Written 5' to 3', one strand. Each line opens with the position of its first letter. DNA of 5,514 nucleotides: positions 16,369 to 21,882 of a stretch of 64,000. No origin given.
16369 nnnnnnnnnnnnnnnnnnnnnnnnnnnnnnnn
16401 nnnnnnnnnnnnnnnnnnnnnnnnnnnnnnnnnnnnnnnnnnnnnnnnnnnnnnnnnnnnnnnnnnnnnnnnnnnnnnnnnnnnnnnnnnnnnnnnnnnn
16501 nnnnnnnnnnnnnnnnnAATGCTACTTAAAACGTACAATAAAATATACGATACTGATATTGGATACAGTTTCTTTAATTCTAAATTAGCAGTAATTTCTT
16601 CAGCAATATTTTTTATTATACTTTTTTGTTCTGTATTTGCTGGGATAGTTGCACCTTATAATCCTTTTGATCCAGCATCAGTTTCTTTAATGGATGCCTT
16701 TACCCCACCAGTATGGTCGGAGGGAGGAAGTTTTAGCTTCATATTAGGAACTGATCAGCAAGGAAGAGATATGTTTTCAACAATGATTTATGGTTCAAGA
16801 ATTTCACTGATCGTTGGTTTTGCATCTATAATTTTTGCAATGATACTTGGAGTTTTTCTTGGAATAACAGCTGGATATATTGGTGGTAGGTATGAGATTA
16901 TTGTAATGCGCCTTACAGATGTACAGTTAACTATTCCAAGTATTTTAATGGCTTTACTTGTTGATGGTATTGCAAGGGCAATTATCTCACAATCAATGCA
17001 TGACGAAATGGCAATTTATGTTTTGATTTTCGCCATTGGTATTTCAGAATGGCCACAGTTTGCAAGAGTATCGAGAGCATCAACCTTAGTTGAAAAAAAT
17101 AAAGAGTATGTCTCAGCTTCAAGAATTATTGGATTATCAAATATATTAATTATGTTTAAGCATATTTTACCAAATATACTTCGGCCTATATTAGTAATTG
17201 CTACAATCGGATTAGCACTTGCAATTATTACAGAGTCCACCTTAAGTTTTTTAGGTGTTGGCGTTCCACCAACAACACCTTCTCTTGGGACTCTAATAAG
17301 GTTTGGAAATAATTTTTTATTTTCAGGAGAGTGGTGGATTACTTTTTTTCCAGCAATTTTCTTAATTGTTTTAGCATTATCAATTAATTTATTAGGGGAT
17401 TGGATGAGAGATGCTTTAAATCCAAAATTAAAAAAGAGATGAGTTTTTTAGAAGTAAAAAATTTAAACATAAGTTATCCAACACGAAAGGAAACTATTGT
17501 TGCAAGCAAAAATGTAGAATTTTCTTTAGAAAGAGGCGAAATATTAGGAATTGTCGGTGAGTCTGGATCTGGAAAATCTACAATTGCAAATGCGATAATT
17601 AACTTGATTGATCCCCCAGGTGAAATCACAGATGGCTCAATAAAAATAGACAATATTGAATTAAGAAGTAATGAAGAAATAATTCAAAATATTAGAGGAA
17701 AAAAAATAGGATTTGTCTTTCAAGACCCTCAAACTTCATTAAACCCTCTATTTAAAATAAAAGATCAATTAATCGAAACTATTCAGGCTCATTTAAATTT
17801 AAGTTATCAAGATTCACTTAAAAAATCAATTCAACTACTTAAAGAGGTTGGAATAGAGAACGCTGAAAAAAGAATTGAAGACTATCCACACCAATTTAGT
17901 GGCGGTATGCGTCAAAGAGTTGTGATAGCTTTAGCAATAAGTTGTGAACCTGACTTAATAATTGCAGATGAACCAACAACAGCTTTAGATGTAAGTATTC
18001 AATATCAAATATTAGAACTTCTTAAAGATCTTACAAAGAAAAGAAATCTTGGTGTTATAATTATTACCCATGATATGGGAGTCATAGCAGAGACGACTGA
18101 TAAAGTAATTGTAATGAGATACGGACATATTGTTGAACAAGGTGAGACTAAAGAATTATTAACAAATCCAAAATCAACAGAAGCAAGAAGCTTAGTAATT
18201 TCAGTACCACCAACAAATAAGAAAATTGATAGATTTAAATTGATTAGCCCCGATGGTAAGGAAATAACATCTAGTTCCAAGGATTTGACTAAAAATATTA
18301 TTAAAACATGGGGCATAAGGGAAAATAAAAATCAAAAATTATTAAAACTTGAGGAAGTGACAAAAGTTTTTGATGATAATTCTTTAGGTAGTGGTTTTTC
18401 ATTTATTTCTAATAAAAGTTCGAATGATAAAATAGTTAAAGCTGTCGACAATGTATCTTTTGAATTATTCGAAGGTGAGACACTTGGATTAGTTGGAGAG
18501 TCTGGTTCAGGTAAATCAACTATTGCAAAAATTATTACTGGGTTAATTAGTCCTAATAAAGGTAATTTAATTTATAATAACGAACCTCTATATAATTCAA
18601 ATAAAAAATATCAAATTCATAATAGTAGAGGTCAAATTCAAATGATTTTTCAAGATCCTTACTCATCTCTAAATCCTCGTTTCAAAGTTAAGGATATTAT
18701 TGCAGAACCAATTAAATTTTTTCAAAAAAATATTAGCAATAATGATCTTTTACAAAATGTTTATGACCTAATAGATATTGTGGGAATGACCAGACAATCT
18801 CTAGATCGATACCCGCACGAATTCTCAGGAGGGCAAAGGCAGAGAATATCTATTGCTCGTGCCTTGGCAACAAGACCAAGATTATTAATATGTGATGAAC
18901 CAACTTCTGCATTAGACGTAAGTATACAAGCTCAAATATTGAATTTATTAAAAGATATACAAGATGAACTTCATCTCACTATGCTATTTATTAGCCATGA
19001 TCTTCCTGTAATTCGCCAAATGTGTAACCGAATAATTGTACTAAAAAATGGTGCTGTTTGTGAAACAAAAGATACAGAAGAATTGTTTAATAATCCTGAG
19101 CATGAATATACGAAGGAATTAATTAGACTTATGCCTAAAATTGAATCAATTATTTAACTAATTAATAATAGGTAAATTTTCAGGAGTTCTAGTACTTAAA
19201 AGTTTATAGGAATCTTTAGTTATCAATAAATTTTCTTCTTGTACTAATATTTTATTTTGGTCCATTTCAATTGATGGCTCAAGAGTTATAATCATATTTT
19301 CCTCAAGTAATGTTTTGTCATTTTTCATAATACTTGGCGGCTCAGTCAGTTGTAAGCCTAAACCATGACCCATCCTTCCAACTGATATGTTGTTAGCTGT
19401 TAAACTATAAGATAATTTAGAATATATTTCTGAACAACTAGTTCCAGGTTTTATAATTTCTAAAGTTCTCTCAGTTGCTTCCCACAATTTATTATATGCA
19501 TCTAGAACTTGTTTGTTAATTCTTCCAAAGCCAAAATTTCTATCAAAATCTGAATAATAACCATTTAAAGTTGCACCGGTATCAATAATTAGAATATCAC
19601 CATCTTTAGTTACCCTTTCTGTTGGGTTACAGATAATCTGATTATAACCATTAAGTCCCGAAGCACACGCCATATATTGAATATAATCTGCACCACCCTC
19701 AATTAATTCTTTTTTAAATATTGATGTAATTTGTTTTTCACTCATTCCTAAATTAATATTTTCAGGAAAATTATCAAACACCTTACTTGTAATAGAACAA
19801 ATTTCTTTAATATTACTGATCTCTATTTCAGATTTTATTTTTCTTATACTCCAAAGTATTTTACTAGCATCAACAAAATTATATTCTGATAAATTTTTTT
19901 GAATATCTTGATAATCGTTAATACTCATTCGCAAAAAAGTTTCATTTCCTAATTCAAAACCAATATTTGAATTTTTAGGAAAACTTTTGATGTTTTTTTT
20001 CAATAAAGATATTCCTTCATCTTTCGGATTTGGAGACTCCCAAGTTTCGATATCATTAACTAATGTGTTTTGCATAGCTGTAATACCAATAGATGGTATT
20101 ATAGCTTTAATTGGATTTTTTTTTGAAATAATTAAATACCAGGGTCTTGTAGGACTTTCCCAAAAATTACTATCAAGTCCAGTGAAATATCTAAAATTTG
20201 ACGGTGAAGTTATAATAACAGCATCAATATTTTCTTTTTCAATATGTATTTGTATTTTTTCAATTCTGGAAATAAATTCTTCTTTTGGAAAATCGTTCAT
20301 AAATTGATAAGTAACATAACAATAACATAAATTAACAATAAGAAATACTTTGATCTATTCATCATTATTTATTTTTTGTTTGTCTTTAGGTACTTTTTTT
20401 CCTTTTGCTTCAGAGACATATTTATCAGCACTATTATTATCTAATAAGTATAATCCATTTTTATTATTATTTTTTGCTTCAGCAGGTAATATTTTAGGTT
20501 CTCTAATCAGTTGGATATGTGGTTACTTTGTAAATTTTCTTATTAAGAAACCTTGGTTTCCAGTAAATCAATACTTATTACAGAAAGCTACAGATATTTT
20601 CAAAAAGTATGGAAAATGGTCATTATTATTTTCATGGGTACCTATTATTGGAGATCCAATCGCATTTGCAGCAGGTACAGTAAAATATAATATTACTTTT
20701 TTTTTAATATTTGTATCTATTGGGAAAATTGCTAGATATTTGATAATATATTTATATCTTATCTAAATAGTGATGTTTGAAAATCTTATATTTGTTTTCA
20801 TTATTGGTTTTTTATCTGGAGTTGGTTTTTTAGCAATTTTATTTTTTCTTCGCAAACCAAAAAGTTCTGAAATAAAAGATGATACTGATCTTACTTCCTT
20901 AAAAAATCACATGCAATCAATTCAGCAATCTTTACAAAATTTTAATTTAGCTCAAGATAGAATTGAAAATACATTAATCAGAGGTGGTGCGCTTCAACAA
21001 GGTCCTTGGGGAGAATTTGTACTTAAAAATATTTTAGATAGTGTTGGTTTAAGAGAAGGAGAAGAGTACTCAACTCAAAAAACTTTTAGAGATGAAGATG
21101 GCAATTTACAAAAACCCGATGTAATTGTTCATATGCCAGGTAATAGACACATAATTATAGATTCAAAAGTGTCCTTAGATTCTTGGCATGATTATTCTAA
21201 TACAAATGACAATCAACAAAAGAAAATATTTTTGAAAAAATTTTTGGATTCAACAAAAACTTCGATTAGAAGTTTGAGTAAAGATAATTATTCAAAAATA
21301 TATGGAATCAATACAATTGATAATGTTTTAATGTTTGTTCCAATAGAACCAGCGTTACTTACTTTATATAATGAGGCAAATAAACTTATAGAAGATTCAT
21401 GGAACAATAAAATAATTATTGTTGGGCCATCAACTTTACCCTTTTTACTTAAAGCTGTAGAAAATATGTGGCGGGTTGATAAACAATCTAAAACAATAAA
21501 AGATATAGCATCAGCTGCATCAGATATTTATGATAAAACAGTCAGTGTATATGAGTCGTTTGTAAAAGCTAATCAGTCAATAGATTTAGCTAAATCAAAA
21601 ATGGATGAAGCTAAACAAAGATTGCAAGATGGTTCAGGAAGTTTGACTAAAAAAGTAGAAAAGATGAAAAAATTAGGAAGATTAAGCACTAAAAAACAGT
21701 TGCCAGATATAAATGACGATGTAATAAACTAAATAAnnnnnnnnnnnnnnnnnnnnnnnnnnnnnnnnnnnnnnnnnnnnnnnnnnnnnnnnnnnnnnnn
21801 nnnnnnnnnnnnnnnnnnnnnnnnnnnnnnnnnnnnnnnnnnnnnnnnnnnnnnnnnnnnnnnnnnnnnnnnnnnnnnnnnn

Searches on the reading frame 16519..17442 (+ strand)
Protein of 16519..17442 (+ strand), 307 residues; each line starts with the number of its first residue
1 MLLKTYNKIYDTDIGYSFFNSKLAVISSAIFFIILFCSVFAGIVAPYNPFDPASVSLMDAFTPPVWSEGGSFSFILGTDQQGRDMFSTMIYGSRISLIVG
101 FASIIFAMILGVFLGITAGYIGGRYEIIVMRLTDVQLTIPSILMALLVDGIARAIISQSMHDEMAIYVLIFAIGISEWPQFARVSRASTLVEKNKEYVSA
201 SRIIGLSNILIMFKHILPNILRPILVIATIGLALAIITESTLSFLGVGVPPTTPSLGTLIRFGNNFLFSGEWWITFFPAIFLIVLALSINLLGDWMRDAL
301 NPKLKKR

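Call 43: search_protein_families(library=pfam, proteins=[window:16519-17442:+], max_evalue=1e-8)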
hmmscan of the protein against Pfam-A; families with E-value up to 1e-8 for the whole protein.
window:16519-17442:+ (307 aa): 1 family
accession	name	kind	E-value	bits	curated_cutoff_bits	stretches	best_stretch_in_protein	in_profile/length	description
PF00528.27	BPD_transp_1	-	7.7e-27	94.6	26.4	1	111-306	1-184/184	Binding-protein-dependent transport system inner membrane component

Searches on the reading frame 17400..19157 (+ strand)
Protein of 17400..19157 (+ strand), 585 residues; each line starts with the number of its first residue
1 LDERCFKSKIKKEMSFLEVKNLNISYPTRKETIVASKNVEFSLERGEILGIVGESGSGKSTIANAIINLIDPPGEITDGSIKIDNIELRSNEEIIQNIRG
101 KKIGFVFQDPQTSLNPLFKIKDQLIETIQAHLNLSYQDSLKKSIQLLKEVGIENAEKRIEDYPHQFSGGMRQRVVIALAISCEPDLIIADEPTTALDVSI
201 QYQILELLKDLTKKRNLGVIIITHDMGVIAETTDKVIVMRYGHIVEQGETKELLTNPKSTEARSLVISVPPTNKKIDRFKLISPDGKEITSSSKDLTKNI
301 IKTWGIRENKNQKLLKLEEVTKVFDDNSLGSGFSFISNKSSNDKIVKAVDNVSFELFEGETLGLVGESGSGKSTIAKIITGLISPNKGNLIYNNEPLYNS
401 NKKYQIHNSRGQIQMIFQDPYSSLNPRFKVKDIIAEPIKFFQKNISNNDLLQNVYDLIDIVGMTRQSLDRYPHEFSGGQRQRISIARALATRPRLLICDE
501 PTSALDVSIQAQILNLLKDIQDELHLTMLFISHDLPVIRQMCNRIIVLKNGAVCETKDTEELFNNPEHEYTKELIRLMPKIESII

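Call 43: search_protein_families(library=pfam, proteins=[window:17400-19157:+], max_evalue=1e-8)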
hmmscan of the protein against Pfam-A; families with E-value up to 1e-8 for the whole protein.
window:17400-19157:+ (585 aa): 4 families
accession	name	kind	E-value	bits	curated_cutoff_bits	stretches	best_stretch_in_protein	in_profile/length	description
PF00005.33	ABC_tran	-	1.1e-70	236.9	25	2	350-503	2-137/137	ABC transporter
PF13304.12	AAA_21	-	2.1e-14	54.7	27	0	127-229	220-303/304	AAA domain, putative AbiEii toxin, Type IV TA system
PF02463.25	SMC_N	-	3.4e-12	46.7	40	0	48-238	26-210/220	RecF/RecN/SMC N terminal domain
PF13555.12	AAA_29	-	3.4e-11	43.2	27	0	41-74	17-50/61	P-loop containing region of AAA domain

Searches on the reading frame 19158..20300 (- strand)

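Call 43: search_protein_families(library=pfam, proteins=[window:19158-20300:-], max_evalue=1e-8)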
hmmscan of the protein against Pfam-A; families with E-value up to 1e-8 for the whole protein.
window:19158-20300:- (380 aa): 2 families
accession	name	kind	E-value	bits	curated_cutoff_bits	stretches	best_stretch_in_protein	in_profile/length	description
PF00557.29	Peptidase_M24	-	3.8e-38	131.8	23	1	163-361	2-207/208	Metallopeptidase family M24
PF01321.24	Creatinase_N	-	8.4e-16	59.1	22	1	12-155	1-128/128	Creatinase/Prolidase N-terminal domain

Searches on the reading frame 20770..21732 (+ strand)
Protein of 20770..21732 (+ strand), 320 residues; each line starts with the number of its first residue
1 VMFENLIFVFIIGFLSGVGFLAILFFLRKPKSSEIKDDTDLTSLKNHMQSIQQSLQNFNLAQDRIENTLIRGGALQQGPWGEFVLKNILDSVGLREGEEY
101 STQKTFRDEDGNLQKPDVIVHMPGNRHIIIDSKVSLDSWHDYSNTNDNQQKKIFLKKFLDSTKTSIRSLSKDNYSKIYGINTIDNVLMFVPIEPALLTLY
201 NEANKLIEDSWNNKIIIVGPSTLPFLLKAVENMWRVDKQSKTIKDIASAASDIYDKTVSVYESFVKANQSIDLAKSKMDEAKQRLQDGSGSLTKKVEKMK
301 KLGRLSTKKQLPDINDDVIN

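Call 45: search_protein_families(library=pfam, proteins=[window:20770-21732:+], max_evalue=1e-8)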
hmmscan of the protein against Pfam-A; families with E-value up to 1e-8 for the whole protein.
window:20770-21732:+ (320 aa): 1 family
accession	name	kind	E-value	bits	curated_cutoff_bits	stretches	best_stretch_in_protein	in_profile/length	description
PF02646.22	RmuC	-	1e-70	238.6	26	1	28-308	19-290/291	RmuC family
